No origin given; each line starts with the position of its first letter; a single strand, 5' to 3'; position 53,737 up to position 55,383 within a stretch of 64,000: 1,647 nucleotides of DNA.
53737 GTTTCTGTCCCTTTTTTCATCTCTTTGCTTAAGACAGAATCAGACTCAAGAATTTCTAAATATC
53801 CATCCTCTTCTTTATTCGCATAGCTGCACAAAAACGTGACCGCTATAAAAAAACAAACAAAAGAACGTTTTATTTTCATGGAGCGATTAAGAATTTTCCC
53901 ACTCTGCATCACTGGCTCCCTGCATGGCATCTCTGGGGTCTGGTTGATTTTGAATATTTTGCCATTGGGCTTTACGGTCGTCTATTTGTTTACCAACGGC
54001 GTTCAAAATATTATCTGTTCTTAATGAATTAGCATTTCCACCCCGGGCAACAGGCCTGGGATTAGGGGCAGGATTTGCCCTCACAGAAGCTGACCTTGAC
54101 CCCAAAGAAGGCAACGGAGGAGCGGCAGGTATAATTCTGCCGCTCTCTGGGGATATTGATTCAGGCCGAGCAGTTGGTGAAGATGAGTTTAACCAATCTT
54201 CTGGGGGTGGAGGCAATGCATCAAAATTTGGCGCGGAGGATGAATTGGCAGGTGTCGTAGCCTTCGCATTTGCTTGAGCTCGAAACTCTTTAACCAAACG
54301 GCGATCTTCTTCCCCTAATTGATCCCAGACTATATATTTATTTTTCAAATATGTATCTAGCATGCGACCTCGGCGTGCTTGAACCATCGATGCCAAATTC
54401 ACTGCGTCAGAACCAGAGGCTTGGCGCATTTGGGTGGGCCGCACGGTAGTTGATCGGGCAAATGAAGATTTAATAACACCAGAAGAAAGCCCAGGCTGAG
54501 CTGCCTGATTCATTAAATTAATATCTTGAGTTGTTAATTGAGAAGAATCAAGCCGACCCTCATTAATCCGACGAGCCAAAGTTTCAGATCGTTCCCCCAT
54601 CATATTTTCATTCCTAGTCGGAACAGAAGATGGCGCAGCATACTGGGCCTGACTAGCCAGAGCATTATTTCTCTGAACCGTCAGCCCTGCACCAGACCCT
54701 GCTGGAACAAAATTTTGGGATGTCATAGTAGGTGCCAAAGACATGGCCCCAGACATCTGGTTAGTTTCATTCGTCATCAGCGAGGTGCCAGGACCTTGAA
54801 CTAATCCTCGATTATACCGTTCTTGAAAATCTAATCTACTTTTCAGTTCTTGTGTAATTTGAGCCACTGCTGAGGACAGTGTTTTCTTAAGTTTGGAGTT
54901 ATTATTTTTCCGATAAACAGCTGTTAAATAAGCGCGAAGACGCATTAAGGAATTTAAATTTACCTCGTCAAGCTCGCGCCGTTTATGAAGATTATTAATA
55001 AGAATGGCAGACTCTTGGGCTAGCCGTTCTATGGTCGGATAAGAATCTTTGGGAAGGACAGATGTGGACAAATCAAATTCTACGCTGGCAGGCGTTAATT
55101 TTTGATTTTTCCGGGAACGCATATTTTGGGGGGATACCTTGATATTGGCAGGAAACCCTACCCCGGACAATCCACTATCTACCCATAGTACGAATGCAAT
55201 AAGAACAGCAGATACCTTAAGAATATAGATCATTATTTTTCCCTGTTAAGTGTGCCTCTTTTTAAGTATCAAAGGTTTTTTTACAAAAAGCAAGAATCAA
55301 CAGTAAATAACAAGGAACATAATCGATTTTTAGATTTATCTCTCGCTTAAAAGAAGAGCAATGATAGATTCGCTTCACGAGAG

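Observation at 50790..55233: Two-gene operon encoding a giant coiled-coil secreted protein and a proline-rich disordered partner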

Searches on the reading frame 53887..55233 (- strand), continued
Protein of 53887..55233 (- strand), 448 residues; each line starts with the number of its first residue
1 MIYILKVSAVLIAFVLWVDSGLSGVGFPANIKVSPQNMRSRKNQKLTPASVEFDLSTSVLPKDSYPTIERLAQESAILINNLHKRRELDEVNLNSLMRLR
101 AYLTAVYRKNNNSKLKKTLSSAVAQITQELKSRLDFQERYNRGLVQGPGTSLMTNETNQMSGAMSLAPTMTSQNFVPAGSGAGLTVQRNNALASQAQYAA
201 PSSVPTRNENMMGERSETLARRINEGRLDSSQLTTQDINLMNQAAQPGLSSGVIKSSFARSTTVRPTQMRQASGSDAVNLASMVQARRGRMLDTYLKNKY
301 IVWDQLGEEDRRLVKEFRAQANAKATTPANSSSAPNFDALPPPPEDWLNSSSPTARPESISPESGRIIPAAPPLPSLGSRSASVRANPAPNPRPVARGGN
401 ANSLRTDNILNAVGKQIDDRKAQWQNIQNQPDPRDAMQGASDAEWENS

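Call 76: search_protein_families(library=pfam, proteins=[L091:11362-14679:+, L097:6052-9645:+, L095:11096-14629:+, P0011, P0012, P0013, P0015, P0016, P0006, P0010], max_evalue=0.05)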
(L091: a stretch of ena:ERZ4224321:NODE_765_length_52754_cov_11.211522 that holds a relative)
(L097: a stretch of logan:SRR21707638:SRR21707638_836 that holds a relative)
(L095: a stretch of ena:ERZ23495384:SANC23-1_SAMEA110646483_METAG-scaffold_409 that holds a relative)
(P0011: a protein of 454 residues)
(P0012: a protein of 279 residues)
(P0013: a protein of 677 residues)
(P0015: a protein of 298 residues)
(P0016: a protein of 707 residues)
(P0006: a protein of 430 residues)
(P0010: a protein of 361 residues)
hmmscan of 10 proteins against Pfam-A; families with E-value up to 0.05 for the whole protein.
L091:11362-14679:+ (1106 aa): 0 families

L097:6052-9645:+ (1198 aa): 0 families

L095:11096-14629:+ (1178 aa): 0 families

P0011 (454 aa): 0 families

P0012 (279 aa): 0 families

P0013 (677 aa): 2 families
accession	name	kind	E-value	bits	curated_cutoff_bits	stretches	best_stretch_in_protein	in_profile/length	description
PF00612.33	IQ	-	3.5e-05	23.7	20.3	1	288-306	2-20/21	IQ calmodulin-binding motif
PF24609.1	IQ_SCN5A_C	-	0.003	17.5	27.7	1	288-309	10-31/35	SCN5A-like, C-terminal IQ motif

P0015 (298 aa): 0 families

P0016 (707 aa): 3 families
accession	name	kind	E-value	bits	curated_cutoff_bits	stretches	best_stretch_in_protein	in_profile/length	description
PF05335.18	DUF745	-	0.0011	19.1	33.3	1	428-554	48-174/183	Protein of unknown function (DUF745)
PF19220.6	Rod_CreS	-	0.0031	17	100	1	557-645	2-90/359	Crescentin, rod domain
PF13851.11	GAS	-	0.0036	17.2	32.3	1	529-614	53-138/200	Growth-arrest specific micro-tubule binding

P0006 (430 aa): 3 families
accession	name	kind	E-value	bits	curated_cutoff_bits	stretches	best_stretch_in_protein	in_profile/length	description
PF18295.7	Pdase_M17_N2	-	0.0012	19.6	27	0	293-316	60-83/122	M17 aminopeptidase N-terminal domain 2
PF20275.3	CTD10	-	0.0022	19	28.1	0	235-263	27-56/134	C-terminal domain 10 of the ABC-three component (ABC-3C) systems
PF22746.1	SHOCT-like_DUF2089-C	-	0.028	14.5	27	0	307-317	6-16/32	SHOCT-like domain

P0010 (361 aa): 0 families
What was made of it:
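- On IQ-motif (calmodulin / light-chain binding) proteins: The distant relative P0013 does: 23.7 bits against 20.3, E = 3.5e-5 (call 76).
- The Pfam IQ calmodulin-binding motif scores above its gathering threshold in P0013 (23.7 bits against 20.3; call 76).
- Tried and rejected: A SHOCT-like pattern is a possible alternative, supported only by one weak hit (E = 0.028 in P0006; call 76).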

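Call 84: search_protein_families(library=phrogs, proteins=[window:53887-55233:-], max_evalue=0.01)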
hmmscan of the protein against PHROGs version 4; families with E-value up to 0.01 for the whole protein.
window:53887-55233:- (448 aa): 0 families

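Call 86: fold_search(model_id=the predicted structure, library=pdb)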
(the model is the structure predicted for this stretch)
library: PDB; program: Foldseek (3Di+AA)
matches with E <= 10: 145; with E <= 0.001: 0
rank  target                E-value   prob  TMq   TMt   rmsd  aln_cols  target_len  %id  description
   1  1wfd_MODEL_1_A        6.0e-01  0.66  0.14  0.55   7.8        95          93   12  Solution structure of mouse MIT domain (released 2004-11-26)
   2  8snb_6Q               1.1e+00  0.09  0.09  0.17  39.7       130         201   15  atomic model of sea urchin sperm doublet microtubule (48-nm periodicity) (released 2023-06-28)
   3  1nz3                  1.5e+00  0.11  0.10  0.22  10.4        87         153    9  K45E-K63E Variant of Horse Heart Myoglobin (released 2003-04-08)
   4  1orj_D                1.5e+00  0.08  0.09  0.23  15.8       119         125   13  FLAGELLAR EXPORT CHAPERONE (released 2003-09-16)
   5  5z7e                  2.0e+00  0.06  0.12  0.25  14.8       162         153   12  Horse Heart Myoglobin Mutant - H93M (released 2019-01-30)
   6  4yq8                  2.2e+00  0.23  0.09  0.16  15.2        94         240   17  Crystal structure of TrmD, a M1G37 tRNA Methyltransferase with SAM-competitive compounds (released 2016-03-16)
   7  8f9h                  2.2e+00  0.08  0.13  0.28  14.1       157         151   11  H64A swMb-MeNO adduct (released 2023-11-08)
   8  3axz                  2.4e+00  0.20  0.09  0.16  14.6        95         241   21  Crystal structure of Haemophilus influenzae TrmD in complex with adenosine (released 2011-08-17)
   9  1dwr                  2.5e+00  0.08  0.09  0.21  10.3        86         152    9  MYOGLOBIN (HORSE HEART) WILD-TYPE COMPLEXED WITH CO (released 2000-03-03)
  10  1xch                  2.6e+00  0.06  0.12  0.27  14.6       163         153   10  MYOGLOBIN (HORSE HEART) MUTANT WITH LEU 104 REPLACED BY ASN (L104N) (released 1997-09-17)
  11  1l6n_MODEL_1_A        2.6e+00  0.04  0.09  0.12  24.2       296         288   13  STRUCTURE OF THE N-TERMINAL 283-RESIDUE FRAGMENT OF THE HIV-1 GAG POLYPROTEIN (released 2002-06-26)
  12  7som_h                2.6e+00  0.01  0.07  0.06  35.2       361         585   14  Ciliary C2 central pair apparatus isolated from Chlamydomonas reinhardtii (released 2022-04-13)
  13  2ef2                  2.8e+00  0.08  0.09  0.21  11.1        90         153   10  Crystal Structure of an Artificial Metalloprotein:Rh(Phebox-Ph)/apo-A71G Myoglobin (released 2007-10-02)
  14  1lxl                  3.0e+00  0.06  0.10  0.19  22.3       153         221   11  NMR STRUCTURE OF BCL-XL, AN INHIBITOR OF PROGRAMMED CELL DEATH, MINIMIZED AVERAGE STRUCTURE (released 1997-04-21)
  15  3s9o_A                3.1e+00  0.09  0.13  0.32  11.9       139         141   13  The Focal Adhesion Targeting (FAT) domain of the Focal Adhesion Kinase showing N-terminal interactions in cis (released 2012-06-06)
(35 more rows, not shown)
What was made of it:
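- Tried and rejected: A Foldseek search of the small model against the PDB found nothing at E <= 0.001; the top hit was a generic three-helix MIT domain (call 86).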

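Call 94: list_cluster_members(proteins=[P0016, P0013, P0012, P0015, P0009, P0010, P0006, P0008, P0007, P0014])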
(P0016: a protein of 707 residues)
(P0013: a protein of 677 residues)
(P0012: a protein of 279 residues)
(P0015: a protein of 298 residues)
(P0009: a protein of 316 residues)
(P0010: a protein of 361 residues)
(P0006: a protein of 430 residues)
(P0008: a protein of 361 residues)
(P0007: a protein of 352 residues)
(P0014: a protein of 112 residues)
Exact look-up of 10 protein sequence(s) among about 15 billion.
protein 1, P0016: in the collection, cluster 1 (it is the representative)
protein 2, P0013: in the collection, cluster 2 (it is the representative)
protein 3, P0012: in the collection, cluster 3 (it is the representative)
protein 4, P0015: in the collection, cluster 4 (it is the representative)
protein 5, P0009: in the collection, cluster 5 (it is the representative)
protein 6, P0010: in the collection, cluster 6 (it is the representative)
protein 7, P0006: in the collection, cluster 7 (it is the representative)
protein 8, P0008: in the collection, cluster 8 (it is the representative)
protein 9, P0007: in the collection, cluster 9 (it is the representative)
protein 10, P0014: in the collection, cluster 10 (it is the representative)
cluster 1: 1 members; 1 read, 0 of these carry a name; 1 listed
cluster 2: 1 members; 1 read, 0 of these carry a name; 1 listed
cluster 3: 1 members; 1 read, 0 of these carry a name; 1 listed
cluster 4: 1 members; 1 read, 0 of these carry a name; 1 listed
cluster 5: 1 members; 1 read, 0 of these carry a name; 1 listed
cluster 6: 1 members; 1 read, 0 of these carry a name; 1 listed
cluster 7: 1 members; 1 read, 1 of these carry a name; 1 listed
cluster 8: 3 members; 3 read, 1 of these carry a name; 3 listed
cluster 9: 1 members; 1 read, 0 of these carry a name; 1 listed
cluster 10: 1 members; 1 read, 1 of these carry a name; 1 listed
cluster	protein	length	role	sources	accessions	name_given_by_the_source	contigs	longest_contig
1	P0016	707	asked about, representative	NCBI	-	-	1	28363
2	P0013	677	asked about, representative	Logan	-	-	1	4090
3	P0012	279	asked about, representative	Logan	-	-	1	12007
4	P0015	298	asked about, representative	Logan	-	-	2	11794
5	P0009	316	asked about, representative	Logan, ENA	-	-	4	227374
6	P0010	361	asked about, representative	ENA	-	-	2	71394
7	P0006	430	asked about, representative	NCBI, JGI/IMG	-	hypothetical protein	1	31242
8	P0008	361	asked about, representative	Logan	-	-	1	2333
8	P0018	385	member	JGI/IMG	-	hypothetical protein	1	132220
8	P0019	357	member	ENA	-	-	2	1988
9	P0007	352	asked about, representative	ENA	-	-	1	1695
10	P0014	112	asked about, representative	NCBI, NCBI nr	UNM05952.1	MAG: hypothetical protein H6925_05580 [Holosporaceae bacterium]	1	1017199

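Call 95: find_encoding_contigs(protein=P0014, flank=10000, max_places=1)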
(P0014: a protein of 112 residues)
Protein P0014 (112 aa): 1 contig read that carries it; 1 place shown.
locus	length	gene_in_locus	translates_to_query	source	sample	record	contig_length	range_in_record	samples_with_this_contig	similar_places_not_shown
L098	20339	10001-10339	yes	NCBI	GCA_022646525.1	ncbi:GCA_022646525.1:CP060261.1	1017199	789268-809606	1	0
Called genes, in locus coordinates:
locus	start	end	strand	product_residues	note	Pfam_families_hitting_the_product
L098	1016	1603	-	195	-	PF01553:Acyltransferase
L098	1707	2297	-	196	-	PF02698:DUF218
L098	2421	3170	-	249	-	-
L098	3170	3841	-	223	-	PF00005:ABC_tran, PF13304:AAA_21 (faint)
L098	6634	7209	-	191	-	PF01075:Glyco_transf_9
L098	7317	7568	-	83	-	-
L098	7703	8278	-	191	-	PF00534:Glycos_transf_1, PF13692:Glyco_trans_1_4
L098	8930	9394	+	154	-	PF00829:Ribosomal_L21p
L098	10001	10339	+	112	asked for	-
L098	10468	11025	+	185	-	-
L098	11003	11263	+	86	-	-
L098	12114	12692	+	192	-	-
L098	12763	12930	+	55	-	-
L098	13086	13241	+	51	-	-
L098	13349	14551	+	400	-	-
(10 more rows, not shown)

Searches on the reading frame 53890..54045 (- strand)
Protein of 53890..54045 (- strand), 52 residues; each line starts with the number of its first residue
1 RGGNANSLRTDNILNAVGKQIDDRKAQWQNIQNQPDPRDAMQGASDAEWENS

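Call 51: search_solved_structures(query=A4, max_evalue=10, show_alignments=5)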
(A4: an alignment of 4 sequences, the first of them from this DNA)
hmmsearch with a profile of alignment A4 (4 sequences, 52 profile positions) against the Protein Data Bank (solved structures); distinct sequences matched with E-value up to 10: 4.
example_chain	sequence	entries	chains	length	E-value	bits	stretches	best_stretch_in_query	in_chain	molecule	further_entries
6w1s_Q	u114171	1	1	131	0.61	13.4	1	14-36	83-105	Mediator of RNA polymerase II transcription subunit 22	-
8t1i_Q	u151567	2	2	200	1.2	12.4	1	14-36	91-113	Mediator of RNA polymerase II transcription subunit 22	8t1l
30ff_DG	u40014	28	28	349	3.8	10.8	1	10-34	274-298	Transcription initiation factor TFIID subunit 7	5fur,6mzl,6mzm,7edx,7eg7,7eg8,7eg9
4rgw_B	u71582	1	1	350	3.8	10.8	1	10-34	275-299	Transcription initiation factor TFIID subunit 7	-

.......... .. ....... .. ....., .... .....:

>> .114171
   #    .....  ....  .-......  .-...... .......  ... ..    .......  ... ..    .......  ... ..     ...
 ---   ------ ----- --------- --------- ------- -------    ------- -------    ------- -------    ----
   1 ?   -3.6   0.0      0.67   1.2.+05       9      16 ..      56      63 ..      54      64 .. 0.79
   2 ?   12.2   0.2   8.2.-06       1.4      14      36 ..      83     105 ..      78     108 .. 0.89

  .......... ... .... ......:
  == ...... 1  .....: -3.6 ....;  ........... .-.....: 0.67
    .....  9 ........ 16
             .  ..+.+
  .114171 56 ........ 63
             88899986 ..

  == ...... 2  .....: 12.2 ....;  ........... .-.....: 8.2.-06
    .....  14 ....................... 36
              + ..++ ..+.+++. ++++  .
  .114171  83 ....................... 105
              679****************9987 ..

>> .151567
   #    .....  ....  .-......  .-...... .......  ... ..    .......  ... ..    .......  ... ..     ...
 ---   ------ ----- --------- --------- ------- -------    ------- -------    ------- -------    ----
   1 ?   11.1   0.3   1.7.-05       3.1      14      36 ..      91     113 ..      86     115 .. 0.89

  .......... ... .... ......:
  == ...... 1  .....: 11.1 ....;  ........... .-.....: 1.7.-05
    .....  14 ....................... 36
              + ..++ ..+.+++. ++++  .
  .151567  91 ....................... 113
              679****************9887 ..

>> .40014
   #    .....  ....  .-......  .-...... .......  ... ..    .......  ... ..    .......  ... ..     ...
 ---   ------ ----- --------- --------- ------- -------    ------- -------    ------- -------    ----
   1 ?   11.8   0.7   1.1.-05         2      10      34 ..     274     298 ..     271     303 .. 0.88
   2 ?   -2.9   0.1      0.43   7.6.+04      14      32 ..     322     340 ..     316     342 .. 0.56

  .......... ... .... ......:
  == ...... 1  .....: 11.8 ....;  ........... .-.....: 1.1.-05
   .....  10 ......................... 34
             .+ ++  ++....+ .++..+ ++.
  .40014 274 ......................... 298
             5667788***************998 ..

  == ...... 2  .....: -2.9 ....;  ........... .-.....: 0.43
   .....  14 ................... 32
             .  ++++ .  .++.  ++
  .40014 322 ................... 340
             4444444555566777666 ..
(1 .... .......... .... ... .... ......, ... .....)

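Call 99: search_solved_structures(query=A7, max_evalue=10, show_alignments=3)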
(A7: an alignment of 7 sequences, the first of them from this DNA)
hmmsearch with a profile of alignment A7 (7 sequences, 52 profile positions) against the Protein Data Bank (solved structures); distinct sequences matched with E-value up to 10: 3.
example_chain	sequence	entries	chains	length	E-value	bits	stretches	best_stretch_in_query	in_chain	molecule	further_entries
6w1s_Q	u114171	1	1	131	0.4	14.2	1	15-40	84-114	Mediator of RNA polymerase II transcription subunit 22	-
7emf_V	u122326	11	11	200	0.64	13.5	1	15-41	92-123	Mediator of RNA polymerase II transcription subunit 22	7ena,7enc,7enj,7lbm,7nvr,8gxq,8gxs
8t1i_Q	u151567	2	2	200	0.96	12.9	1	15-40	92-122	Mediator of RNA polymerase II transcription subunit 22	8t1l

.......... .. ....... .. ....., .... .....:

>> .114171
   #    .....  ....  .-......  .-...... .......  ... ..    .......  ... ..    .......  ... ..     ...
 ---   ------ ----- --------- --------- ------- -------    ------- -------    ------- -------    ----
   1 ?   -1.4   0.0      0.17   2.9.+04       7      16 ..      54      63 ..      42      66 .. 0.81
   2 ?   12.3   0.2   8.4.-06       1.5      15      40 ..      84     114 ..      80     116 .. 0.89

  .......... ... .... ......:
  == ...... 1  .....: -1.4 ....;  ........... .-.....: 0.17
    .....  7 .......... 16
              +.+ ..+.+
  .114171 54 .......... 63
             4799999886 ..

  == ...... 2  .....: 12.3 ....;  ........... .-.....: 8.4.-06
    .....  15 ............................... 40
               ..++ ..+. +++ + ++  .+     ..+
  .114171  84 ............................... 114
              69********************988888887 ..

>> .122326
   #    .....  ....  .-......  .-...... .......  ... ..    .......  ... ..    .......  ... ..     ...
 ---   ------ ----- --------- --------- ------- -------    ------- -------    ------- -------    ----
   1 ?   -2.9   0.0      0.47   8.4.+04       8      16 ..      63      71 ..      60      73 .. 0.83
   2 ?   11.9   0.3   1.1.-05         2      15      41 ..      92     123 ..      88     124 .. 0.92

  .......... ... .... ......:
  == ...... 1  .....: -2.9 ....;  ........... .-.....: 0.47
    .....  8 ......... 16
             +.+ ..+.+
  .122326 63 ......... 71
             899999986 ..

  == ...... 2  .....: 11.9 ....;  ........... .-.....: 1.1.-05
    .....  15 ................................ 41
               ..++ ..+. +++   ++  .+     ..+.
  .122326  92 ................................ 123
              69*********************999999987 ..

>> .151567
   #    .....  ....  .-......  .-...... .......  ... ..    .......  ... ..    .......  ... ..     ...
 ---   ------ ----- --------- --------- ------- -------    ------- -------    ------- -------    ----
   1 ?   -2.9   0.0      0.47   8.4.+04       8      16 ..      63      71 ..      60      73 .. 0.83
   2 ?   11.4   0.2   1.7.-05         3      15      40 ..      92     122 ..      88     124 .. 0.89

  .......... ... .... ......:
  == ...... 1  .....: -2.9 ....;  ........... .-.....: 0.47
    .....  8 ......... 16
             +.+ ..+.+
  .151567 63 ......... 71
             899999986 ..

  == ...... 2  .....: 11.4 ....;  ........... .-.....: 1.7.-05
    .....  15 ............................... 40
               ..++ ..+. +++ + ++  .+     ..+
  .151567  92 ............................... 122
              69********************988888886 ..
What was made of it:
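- On WASP-family / RickA-type class I nucleation-promoting factor: However, tail profiles find no WASP, WAVE or N-WASP chain in the PDB at E <= 10 (calls 51, 99), and the tail is only mildly acidic.
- Profiles of the tail find no WASP, WAVE or N-WASP chain in the PDB at E <= 10 (calls 51, 99).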

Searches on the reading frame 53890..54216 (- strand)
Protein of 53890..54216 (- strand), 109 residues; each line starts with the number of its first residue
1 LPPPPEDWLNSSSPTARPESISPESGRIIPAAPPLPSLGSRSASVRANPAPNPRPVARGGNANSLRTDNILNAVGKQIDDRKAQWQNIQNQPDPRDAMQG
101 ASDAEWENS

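Call 33: search_protein_families(library=pfam, proteins=[window:53890-54216:-], max_evalue=10)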
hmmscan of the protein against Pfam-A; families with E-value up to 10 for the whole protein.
seq(109 aa): 1 family
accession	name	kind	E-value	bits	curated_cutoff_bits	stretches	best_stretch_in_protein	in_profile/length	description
PF10076.14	Phage_Mu_Gp48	-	0.17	12.2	37.4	1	64-107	14-55/150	Bacteriophage Mu-like, Gp48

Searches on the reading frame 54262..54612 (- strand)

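Call 33: search_protein_families(library=pfam, proteins=[window:54262-54612:-], max_evalue=10)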
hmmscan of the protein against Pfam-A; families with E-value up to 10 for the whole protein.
seq(117 aa): 1 family
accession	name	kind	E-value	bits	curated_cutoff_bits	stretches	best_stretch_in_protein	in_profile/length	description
PF15551.11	DUF4656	-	0.13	12.3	27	1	27-68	242-282/361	Domain of unknown function (DUF4656)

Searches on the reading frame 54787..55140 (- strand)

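Call 33: search_protein_families(library=pfam, proteins=[window:54787-55140:-], max_evalue=10)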
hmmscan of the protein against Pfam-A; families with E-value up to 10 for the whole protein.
seq(118 aa): 3 families
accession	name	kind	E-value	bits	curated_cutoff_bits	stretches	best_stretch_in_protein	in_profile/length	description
PF05405.19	Mt_ATP-synt_B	-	0.15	12.1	21.7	1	58-111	70-123/163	Mitochondrial ATP synthase B chain precursor (ATP-synt_B)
PF06286.16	Coleoptericin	-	0.16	12.5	25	1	8-58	66-116/143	Coleoptericin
PF12737.12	Mating_C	-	0.2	11.3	22.5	1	69-108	11-51/409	C-terminal domain of homeodomain 1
